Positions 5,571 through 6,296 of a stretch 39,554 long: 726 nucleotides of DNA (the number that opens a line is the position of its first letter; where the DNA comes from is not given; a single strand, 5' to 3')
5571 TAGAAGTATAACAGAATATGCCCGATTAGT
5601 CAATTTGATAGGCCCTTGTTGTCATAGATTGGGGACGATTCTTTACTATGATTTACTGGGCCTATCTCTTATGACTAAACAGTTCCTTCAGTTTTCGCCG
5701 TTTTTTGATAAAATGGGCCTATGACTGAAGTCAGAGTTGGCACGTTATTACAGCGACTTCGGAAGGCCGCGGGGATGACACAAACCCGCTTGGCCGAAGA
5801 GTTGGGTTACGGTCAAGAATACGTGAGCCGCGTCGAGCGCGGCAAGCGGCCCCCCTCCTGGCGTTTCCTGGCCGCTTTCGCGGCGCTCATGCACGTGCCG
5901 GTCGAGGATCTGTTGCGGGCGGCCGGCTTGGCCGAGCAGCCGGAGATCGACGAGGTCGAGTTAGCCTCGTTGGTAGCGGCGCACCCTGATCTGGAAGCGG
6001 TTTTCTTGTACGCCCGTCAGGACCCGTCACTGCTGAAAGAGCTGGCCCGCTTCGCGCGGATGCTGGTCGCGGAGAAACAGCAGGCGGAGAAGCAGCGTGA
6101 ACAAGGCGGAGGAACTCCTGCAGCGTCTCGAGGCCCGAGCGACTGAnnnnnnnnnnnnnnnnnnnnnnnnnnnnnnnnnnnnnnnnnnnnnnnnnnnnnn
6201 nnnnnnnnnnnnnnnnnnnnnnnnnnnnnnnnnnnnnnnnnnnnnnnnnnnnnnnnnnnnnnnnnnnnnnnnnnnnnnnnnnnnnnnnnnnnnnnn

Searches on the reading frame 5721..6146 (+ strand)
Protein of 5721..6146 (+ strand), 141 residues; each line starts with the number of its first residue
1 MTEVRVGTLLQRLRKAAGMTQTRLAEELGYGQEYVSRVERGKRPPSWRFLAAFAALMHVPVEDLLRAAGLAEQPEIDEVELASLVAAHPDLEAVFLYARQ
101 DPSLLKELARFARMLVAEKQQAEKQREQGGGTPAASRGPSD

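Call 70: search_protein_families(library=pfam, proteins=[window:5721-6146:+], max_evalue=0.01)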
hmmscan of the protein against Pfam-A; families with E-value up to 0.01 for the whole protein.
window:5721-6146:+ (141 aa): 4 families
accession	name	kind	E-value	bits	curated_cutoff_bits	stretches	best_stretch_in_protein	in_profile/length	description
PF13560.12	HTH_31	-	7.6e-17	61.8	27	1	6-64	2-61/64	Helix-turn-helix domain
PF01381.28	HTH_3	-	1.7e-12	47.6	23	1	10-64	1-55/55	Helix-turn-helix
PF13443.12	HTH_26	-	0.00022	21.9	22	1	10-66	2-59/63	Cro/C1-type HTH DNA-binding domain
PF15731.11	MqsA_antitoxin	-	0.0035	17.9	30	0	6-53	70-117/131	Antitoxin component of bacterial toxin-antitoxin system, MqsA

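Call 102: search_protein_families(library=ncbifam, proteins=[window:5721-6143:+], max_evalue=0.01)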
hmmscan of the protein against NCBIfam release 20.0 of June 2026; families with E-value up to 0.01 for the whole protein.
window:5721-6143:+ (141 aa): 12 families
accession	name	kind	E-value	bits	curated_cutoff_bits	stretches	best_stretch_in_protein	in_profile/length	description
TIGR03070.1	couple_hipB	subfamily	1.7e-08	34.3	71.65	1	7-43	4-40/58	type II toxin-antitoxin system Y4mF family antitoxin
NF041951.1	phage_RstR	subfamily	7.9e-08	32.5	80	1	7-68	4-65/108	RstR family transcriptional repressor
TIGR03830.1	CxxCG_CxxCG_HTH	subfamily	2.2e-06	27.5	61.8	1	6-58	66-118/127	type II TA system antitoxin MqsA family protein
NF041677.1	trans_regClgR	equivalog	1.2e-05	25.4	170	1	6-70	9-73/113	transcriptional regulator ClgR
NF006015.0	PRK08154.1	subfamily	2.9e-05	23.4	204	1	5-69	30-94/314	anaerobic benzoate catabolism transcriptional regulator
NF047542.1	telomere_Tap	equivalog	3.4e-05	22.8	600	1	11-75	23-89/695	telomere-associated protein Tap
NF046032.1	TransRegSlrRBacil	equivalog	6.4e-05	23.1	250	1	6-77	2-74/149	HTH-type transcriptional regulator SlrR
NF053720.1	NsdA_fam_reg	subfamily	0.0001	22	75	1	8-102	16-106/432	NsdA family TPR-like regulatory protein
NF038139.1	Reg_Aceta_RamB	equivalog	0.00012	20.8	700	1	6-62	3-59/465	acetate metabolism transcriptional regulator RamB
NF010465.0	PRK13890.1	equivalog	0.00038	20.6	96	1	10-72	10-72/121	conjugal transfer protein TrbA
NF047948.1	male_kill_WMK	equivalog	0.00043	19.8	300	1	5-87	162-241/300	WO male-killing family protein Wmk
NF007408.0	PRK09943.1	equivalog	0.0045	16.6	211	1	4-60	6-62/185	HTH-type transcriptional regulator PuuR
